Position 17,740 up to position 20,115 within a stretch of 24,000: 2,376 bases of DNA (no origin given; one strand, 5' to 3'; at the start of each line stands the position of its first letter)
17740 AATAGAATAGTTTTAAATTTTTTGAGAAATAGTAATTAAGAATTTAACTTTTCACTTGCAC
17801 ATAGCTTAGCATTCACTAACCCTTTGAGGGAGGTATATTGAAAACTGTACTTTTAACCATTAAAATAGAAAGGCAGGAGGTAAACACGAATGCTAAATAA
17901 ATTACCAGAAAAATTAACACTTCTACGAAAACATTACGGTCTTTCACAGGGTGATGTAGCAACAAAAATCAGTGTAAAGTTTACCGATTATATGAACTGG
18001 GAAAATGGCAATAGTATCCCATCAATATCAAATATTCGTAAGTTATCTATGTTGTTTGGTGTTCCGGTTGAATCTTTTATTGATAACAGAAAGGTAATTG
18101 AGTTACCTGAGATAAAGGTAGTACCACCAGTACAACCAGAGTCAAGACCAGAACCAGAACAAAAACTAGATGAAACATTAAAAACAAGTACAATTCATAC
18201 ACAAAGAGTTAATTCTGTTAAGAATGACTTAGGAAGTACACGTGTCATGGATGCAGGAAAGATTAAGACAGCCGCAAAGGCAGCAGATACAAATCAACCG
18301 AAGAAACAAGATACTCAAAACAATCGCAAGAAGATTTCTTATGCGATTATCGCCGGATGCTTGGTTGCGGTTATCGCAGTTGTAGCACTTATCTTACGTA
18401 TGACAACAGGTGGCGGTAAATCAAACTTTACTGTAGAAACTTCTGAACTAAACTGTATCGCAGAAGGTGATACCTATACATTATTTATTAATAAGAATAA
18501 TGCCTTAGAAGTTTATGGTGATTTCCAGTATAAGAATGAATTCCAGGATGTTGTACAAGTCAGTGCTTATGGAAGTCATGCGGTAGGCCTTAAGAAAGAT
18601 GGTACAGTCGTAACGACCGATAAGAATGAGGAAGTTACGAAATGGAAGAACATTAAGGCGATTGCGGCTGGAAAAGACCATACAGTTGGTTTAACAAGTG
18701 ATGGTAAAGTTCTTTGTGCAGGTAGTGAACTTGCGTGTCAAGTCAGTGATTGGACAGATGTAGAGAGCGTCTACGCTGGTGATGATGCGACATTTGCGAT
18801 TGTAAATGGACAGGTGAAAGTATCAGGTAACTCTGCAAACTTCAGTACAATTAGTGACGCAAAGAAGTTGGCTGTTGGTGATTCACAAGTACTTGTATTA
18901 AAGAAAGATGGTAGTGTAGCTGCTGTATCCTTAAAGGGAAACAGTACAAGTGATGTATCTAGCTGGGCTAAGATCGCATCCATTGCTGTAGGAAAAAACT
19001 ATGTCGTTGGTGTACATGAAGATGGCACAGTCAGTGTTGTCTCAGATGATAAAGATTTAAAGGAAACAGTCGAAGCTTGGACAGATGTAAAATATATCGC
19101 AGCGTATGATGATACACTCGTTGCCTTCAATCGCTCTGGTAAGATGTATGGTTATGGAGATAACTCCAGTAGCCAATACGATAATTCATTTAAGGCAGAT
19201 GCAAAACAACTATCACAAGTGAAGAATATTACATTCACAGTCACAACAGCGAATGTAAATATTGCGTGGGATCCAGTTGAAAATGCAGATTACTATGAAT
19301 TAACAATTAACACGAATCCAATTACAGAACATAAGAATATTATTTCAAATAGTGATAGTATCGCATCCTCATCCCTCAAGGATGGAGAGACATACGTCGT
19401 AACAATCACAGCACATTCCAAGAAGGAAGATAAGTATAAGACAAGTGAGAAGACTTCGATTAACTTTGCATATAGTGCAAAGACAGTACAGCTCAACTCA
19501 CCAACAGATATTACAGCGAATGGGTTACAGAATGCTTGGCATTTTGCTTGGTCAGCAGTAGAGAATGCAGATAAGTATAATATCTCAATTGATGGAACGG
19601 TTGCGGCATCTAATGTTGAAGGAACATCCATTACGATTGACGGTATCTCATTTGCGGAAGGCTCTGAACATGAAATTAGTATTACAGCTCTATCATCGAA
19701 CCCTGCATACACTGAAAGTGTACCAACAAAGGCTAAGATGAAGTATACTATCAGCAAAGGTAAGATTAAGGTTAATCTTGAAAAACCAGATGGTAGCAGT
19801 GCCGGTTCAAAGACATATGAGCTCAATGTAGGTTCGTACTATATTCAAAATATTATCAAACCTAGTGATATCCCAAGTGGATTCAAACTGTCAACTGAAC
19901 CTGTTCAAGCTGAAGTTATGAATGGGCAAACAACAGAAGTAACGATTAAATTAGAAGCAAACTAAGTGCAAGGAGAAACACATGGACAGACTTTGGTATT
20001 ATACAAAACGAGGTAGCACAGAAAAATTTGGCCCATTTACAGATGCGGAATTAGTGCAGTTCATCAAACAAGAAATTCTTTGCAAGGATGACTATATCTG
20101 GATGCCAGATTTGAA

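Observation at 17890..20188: Membrane-tethered XRE HTH fused to an extracellular seven-repeat RCC1-like propeller and FN3 modules, paired with a GYF_2 mini-protein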

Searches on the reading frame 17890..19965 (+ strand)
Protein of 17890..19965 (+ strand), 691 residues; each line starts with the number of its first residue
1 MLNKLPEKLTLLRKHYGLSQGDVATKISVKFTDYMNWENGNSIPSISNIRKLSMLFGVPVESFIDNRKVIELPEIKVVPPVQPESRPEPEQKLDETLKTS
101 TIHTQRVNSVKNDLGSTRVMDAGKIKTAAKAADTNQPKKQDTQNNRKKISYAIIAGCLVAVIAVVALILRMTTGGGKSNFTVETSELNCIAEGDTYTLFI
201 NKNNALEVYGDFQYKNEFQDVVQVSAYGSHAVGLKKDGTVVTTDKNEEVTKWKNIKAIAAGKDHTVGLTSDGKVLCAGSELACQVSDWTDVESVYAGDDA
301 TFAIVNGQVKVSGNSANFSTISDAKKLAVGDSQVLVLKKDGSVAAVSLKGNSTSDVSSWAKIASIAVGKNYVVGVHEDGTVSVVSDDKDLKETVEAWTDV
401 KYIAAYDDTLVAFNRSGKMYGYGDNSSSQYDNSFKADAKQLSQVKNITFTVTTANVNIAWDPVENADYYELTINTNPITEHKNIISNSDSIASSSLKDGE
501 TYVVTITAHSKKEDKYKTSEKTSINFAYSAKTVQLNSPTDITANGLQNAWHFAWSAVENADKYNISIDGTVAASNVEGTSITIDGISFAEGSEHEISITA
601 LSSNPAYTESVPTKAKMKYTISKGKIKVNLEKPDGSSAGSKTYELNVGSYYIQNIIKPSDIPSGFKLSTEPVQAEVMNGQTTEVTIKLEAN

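Call 3: search_protein_families(library=pfam, proteins=[window:17890-19962:+], max_evalue=1)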
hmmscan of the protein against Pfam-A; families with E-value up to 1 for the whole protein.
window:17890-19962:+ (691 aa): 11 families
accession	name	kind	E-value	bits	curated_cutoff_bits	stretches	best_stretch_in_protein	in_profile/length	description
PF13540.12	RCC1_2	-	6.6e-19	67.6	22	3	255-279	1-25/30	Regulator of chromosome condensation (RCC1) repeat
PF25390.1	WD40_RLD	-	5.6e-13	49.4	150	2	250-432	28-229/363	RCC1-like domain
PF12844.13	HTH_19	-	1.1e-08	35.3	30.2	1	7-61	2-56/64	Helix-turn-helix domain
PF01381.28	HTH_3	-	8.1e-08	32.6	23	1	12-61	4-53/55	Helix-turn-helix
PF00041.27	fn3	-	4.4e-05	24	25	1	442-523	1-82/84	Fibronectin type III domain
PF21910.2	GH85_C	-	0.00069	20.5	27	1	444-475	6-38/95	GH85 endohexosaminidases, C-terminal domain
PF13560.12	HTH_31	-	0.012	16.4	27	1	9-61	6-59/64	Helix-turn-helix domain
PF01002.24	Flavi_NS2B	-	0.071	13.4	23.5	1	326-394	28-94/127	Flavivirus non-structural protein NS2B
PF02921.19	UCR_TM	-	0.09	13.6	23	1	132-163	15-48/66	Ubiquinol cytochrome reductase transmembrane region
PF09294.16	Interfer-bind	-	0.13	13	21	1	468-521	43-98/104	Interferon-alpha/beta receptor, fibronectin type III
PF25384.1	Alsin_RLD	-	0.16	11.6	100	0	227-328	247-345/405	Alsin RCC1-like domain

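Call 4: search_protein_families(library=ncbifam, proteins=[window:17890-19962:+], max_evalue=1)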
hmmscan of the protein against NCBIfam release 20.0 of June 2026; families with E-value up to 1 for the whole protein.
window:17890-19962:+ (691 aa): 9 families
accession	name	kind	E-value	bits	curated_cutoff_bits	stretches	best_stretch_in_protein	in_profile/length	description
NF041951.1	phage_RstR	subfamily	1.5e-10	41.3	80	1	5-67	3-65/108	RstR family transcriptional repressor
NF047542.1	telomere_Tap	equivalog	9.9e-05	21.2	600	1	7-156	20-162/695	telomere-associated protein Tap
NF052239.1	antitox_spr1629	equivalog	0.00019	20.6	335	1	7-140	5-134/377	spr1629 family repressor/antitoxin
NF007408.0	PRK09943.1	equivalog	0.0012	18.5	211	1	7-74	10-77/185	HTH-type transcriptional regulator PuuR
TIGR03927.1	T7SS_EssA_Firm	equivalog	0.027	14.4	32.45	1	88-171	71-148/151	type VII secretion protein EssA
NF007271.0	PRK09726.1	equivalog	0.082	12.9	79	1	5-41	13-49/88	type II toxin-antitoxin system antitoxin HipB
TIGR03070.1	couple_hipB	subfamily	0.088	12.8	71.65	1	12-52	10-50/58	type II toxin-antitoxin system Y4mF family antitoxin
TIGR03830.1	CxxCG_CxxCG_HTH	subfamily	0.13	12.1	61.8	1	7-48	68-109/127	type II TA system antitoxin MqsA family protein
NF052597.1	FILTED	domain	0.2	12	40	1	131-169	31-69/110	FILTED domain-containing surface protein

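Call 11: find_homologous_proteins(query=window:17890-19962:+)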
Query window:17890-19962:+ (691 aa): 435 proteins with E <= 0.001 among 8000 candidates; the best 120 are listed.
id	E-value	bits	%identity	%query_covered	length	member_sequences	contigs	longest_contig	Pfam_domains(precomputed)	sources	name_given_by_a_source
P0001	0.0e+0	1471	98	100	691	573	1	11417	PF12844.14,PF01381.29,PF13540.13,PF25390.2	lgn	-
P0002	0.0e+0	1441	95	100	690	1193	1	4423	PF12844.14,PF01381.29,PF13540.13,PF25390.2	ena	-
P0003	0.0e+0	1369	90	100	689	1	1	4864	PF12844.14,PF01381.29,PF13540.13,PF00041.28,PF25390.2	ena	-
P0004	0.0e+0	1368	90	100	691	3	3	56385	PF12844.14,PF01381.29,PF13540.13,PF00041.28,PF25390.2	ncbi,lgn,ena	ncbi:helix-turn-helix domain-containing protein [Solobacterium moorei]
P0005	0.0e+0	1360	89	100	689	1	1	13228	PF12844.14,PF01381.29,PF13540.13,PF00041.28,PF25390.2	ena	-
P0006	0.0e+0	1052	91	76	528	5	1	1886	PF13540.13,PF00041.28,PF25390.2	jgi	jgi:DNA-binding protein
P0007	0.0e+0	1039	69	100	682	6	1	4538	PF12844.14,PF01381.29,PF13540.13,PF25390.2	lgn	-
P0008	1.5e-291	987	93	70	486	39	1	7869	PF13540.13,PF00041.28,PF25390.2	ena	-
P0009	9.5e-240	815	94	58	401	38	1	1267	PF12844.14,PF01381.29,PF13540.13,PF25390.2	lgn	-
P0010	1.2e-142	495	37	100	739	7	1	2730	PF12844.14,PF01381.29,PF13540.13,PF00041.28,PF25390.2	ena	-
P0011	4.2e-139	483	37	97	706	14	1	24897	PF12844.14,PF01381.29,PF13540.13,PF00041.28,PF25390.2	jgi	-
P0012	8.9e-139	482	39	97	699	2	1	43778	PF12844.14,PF01381.29,PF13540.13,PF00041.28,PF25390.2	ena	-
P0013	2.2e-138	481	36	100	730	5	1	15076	PF12844.14,PF01381.29,PF13540.13,PF00041.28,PF25390.2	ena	-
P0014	2.5e-137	477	42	92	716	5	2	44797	PF13540.13,PF00041.28,PF25390.2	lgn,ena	-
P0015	3.1e-136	474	39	96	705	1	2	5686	PF12844.14,PF01381.29,PF13540.13,PF00041.28,PF25390.2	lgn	-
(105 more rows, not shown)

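Call 14: find_related_loci(query=A1, collection=genome_contigs, flank=5000)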
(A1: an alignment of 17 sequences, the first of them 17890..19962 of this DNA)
Query A1 (691 aa) in genome_contigs; peptide patterns used: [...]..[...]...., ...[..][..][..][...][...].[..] (x = any residue, [..] = any of these).
144 stretches matched a pattern; 94 encode a relative of the query (tblastn E <= 1e-3); the best 80 are kept; 80 distinct loci.
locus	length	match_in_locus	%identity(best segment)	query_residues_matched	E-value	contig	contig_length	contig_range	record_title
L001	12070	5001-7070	96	1-691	0e+0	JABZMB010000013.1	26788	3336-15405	MAG: Solobacterium sp. isolate JCVI_44_bin.31 NODE_390_length_26788_cov_23.593798, whole genome shotgun sequence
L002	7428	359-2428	95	1-691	0e+0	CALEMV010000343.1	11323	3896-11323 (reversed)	MAG TPA_asm: uncultured Solobacterium sp. isolate SRR1952597_bin.62_CONCOCT_v1.1_MAG genome assembly, contig: ERZ1033937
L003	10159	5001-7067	89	1-691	0e+0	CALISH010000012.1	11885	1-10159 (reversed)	MAG TPA_asm: uncultured Solobacterium sp. isolate ERR589484_bin.50_CONCOCT_v1.1_MAG genome assembly, contig: ERZ772945.2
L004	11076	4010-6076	89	1-691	0e+0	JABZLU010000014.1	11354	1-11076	MAG: Solobacterium sp. isolate JCVI_43_bin.4 NODE_14_length_11354_cov_2.963643, whole genome shotgun sequence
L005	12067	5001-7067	90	1-691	0e+0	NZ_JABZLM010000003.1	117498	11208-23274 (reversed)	MAG: Solobacterium sp. isolate JCVI_23_bin.4 NODE_29_length_117498_cov_14.100168, whole genome shotgun sequence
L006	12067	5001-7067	90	1-691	0e+0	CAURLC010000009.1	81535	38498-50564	MAG TPA_asm: uncultured Solobacterium sp. isolate ERR9968727_bin.3_MetaWRAP_v1.3_MAG genome assembly, contig: ERZ2161562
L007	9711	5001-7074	95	1-691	0e+0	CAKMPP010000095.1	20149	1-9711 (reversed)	MAG TPA_asm: uncultured Solobacterium sp. isolate ERR3827267_bin.6_metaWRAP_v1.1_MAG genome assembly, contig: ERZ4768125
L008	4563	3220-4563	94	1-449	0e+0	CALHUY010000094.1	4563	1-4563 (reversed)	MAG TPA_asm: uncultured Solobacterium sp. isolate ERR589382_bin.92_CONCOCT_v1.1_MAG genome assembly, contig: ERZ772781.4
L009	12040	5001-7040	69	1-689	0e+0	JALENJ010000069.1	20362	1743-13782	MAG: Erysipelotrichaceae bacterium isolate SUG162 k141_3178677, whole genome shotgun sequence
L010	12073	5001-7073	40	1-687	1e-146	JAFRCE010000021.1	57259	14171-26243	MAG: Solobacterium sp. isolate RGIG2362 Goat_Ileum-2__c217525, whole genome shotgun sequence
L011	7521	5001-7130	36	1-688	4e-145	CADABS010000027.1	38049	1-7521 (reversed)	MAG: uncultured Erysipelotrichaceae bacterium isolate RUG13150 genome assembly, contig: RUG13150_asm_27, whole genome sh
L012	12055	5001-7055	38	1-687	8e-141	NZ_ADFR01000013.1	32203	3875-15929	Bulleidia extructa W1219 contig00010, whole genome shotgun sequence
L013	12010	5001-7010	41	2-651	3e-140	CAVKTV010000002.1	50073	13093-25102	Lachnospiraceae bacterium isolate H07656-L1_cleanbin_000008 genome assembly, contig: Spades_H07656-L1_contig_174, whole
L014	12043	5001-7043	37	1-687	1e-138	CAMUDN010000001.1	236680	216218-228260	MAG TPA_asm: uncultured Bulleidia sp. isolate SRR11749279_bin.12_metaWRAP_v1.3_MAG genome assembly, contig: ERZ13382869.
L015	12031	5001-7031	39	1-671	2e-138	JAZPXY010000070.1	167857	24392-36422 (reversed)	MAG: Bulleidia sp. isolate T1900044649_TS20190115.MAGScoT_cleanbin_000018 SGB_1401_k141_1153204, whole genome shotgun se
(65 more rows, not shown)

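Call 18: search_protein_families(library=pfam, proteins=[L012:761-1762:+, L012:1766-2689:+, L012:2875-3795:+, L012:3897-4913:+, L012:7312-8640:+, L012:8643-9014:+, L012:9028-9738:+, L012:9751-10344:+, L012:10840-11451:+], max_evalue=0.001)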
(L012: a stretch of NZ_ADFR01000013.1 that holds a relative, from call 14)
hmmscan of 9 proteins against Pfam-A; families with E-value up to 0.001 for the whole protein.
L012:761-1762:+ (334 aa): 1 family
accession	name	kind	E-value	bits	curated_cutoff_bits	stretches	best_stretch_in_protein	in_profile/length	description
PF01933.23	CofD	-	2.6e-92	309.5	30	1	27-299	1-274/290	2-phospho-L-lactate transferase CofD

L012:1766-2689:+ (308 aa): 4 families
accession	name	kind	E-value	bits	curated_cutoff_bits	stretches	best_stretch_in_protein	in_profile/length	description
PF14527.11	LAGLIDADG_WhiA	-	3.2e-32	111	23.2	1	124-215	2-92/93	WhiA LAGLIDADG-like domain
PF10298.14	WhiA_N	-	2.1e-27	95.5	23.4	1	21-103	4-86/86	WhiA N-terminal LAGLIDADG-like domain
PF02650.20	HTH_WhiA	-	1.1e-20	74.3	27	1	219-303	1-83/84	WhiA C-terminal HTH domain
PF14528.11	LAGLIDADG_3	-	2.5e-05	24.9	22.5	1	122-197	2-81/82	LAGLIDADG-like domain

L012:2875-3795:+ (307 aa): 4 families
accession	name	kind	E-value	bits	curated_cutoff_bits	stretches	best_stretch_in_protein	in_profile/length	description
PF13527.13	Acetyltransf_9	-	1.2e-21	77.5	25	1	8-126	6-126/127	Acetyltransferase (GNAT) domain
PF00583.31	Acetyltransf_1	-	1.2e-09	38.9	20.7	1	15-113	4-102/116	Acetyltransferase (GNAT) family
PF13508.13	Acetyltransf_7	-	1.7e-07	31.9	27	1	42-125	3-83/84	Acetyltransferase (GNAT) domain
PF17668.7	Acetyltransf_17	-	0.00042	21.4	25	0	187-238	19-74/114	Acetyltransferase (GNAT) domain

L012:3897-4913:+ (339 aa): 2 families
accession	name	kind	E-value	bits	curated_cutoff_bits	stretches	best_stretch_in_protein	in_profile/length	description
PF02800.25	Gp_dh_C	-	3.8e-49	166.7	24.4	1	159-318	1-158/158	Glyceraldehyde 3-phosphate dehydrogenase, C-terminal domain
PF00044.30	Gp_dh_N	-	2.6e-36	124.4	31.7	1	4-106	1-101/101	Glyceraldehyde 3-phosphate dehydrogenase, NAD binding domain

L012:7312-8640:+ (443 aa): 6 families
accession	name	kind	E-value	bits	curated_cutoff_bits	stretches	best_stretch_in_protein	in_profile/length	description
PF01406.26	tRNA-synt_1e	-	7.2e-122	406.9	27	1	14-310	2-300/301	tRNA synthetases class I (C) catalytic domain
PF09334.17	tRNA-synt_1g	-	2.8e-14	53.1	20.1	2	33-145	12-125/391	tRNA synthetases class I (M)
PF09190.17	DALR_2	-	3.1e-13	50.5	22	1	345-402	1-56/57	DALR domain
PF00133.28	tRNA-synt_1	-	6.6e-08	32.2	22.7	1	252-302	364-414/414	tRNA synthetases class I (I, L, M and V)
PF01921.24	tRNA-synt_1f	-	3.4e-07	30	27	0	244-321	263-340/360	tRNA synthetases class I (K)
PF00579.31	tRNA-synt_1b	-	0.001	18.9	21.1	0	246-290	180-226/292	tRNA synthetases class I (W and Y)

L012:8643-9014:+ (124 aa): 1 family
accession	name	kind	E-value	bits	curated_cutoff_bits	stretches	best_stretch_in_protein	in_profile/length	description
PF00636.31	Ribonuclease_3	-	9.5e-22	78.1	27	1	10-108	2-100/102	Ribonuclease III domain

L012:9028-9738:+ (237 aa): 2 families
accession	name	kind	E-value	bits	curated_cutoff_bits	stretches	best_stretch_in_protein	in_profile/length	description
PF00588.24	SpoU_methylase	-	2.6e-44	151.2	29.7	1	89-228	2-142/142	SpoU rRNA Methylase family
PF08032.17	SpoU_sub_bind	-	6.8e-11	42.8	22.8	1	4-71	1-74/76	RNA 2'-O ribose methyltransferase substrate binding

L012:9751-10344:+ (198 aa): 2 families
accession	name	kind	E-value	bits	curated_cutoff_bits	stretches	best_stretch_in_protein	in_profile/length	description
PF04542.20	Sigma70_r2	-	5.7e-07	29.7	24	1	51-95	23-67/71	Sigma-70 region 2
PF12645.13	HTH_16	-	0.00096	19.7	22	0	8-69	1-64/65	Helix-turn-helix domain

L012:10840-11451:+ (204 aa): 2 families
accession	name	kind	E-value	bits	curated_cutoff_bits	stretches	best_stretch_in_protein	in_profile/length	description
PF02357.24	NusG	-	3.3e-29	101.7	22.2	1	27-133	2-92/93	Transcription termination factor nusG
PF00467.35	KOW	-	3.9e-05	23.7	22.3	1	150-180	1-31/32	KOW motif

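Call 20: search_solved_structures(query=window:17890-19962:+, max_evalue=1)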
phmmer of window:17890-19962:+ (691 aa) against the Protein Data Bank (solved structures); distinct sequences matched with E-value up to 1: 30.
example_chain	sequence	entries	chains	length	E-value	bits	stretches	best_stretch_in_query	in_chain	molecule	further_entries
3qhy_B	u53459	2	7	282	0.0071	18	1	189-308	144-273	Beta-lactamase inhibitory protein II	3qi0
9t9p_A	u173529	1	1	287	0.0072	18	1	189-308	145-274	Beta-lactamase inhibitory protein II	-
5mtj_B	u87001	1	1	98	0.009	17.7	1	450-528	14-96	Monobody Mb(Yes_1)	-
6xay_A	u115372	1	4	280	0.01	17.5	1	451-560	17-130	Fibronectin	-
3lhn_A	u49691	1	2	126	0.016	16.8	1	280-342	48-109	Lipoprotein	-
9k3w_A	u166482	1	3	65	0.016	16.8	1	8-64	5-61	Transcriptional regulator, PbsX family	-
9tv9_A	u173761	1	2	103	0.041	15.5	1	2-54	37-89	Antitoxin HigA-2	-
4mmx_C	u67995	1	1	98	0.05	15.2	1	451-528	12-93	Fibronectin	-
8tac_A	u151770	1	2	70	0.061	15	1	8-58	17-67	DBP48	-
2mez_A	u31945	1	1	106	0.076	14.6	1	11-68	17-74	Multiprotein Bridging Factor (MBP-like)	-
1fna_A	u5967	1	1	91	0.08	14.6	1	451-526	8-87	FIBRONECTIN CELL-ADHESION MODULE TYPE III-10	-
4mmz_C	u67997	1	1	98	0.094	14.3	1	451-528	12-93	Fibronectin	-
1ttf_A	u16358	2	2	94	0.096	14.3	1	451-526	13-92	FIBRONECTIN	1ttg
9p6s_C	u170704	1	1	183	0.22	13.1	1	451-526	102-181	Fibronectin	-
1x57_A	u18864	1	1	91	0.24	13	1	13-62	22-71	Endothelial differentiation-related factor 1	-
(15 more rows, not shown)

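Call 27: predict_structure(alignment_id=A2)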
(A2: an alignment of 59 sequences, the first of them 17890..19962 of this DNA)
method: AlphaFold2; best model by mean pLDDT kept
length: 691 residues; sequences in the alignment: 59
mean_pLDDT: 82.7   pTM: 0.49
mean pLDDT of the five models: 82.7, 82.5, 82.3, 82.1, 81.0
residues with pLDDT >= 90: 418; 70-90: 152; 50-70: 29; < 50: 92
segments of 3 or more residues with pLDDT < 50: 76-157, 170-179
pLDDT, mean of each block of 10 residues (from residue 1): 84 91 91 92 92 91 85 52 34 29 27 28 29 31 29 41 59 44 73 96 91 94 96 96 95 96 97 96 95 96 96 87 95 95 92 93 95 96 93 91 95 92 93 73 95 92 95 93 94 90 96 88 94 92 88 93 95 93 88 94 89 93 89 90 86 87 87 83 89 77
secondary structure, 60 per line:
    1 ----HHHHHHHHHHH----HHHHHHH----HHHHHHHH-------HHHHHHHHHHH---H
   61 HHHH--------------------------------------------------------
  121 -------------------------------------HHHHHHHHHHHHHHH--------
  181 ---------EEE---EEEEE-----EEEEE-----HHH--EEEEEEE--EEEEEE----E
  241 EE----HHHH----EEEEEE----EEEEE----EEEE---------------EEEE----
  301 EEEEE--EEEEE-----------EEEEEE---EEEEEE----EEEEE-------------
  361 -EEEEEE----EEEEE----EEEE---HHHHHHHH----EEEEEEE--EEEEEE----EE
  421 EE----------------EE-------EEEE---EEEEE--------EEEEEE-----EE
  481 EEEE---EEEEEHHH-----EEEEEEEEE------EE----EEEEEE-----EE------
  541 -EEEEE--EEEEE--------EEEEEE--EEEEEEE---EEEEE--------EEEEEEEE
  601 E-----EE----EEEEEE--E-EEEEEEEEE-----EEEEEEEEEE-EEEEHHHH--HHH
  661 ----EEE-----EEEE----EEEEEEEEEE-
elements in order (helices of 4 or more, strands of 3 or more residues): H5-15 H20-26 H31-38 H46-56 H60-64 H158-172 E190-192 E196-200 E206-210 E221-227 E230-235 E240-242 H247-250 E255-260 E265-269 E274-277 E293-296 E301-305 E308-312 E324-329 E333-338 E343-347 E362-367 E372-376 E381-384 H388-395 E400-406 E409-414 E419-422 E448-451 E455-459 E468-473 E479-484 E488-492 E501-509 E522-527 E542-546 E549-553 E562-567 E570-576 E580-584 E593-601 E613-618 E623-631 E637-646 E648-651 H652-655 E665-667 E673-676 E681-690
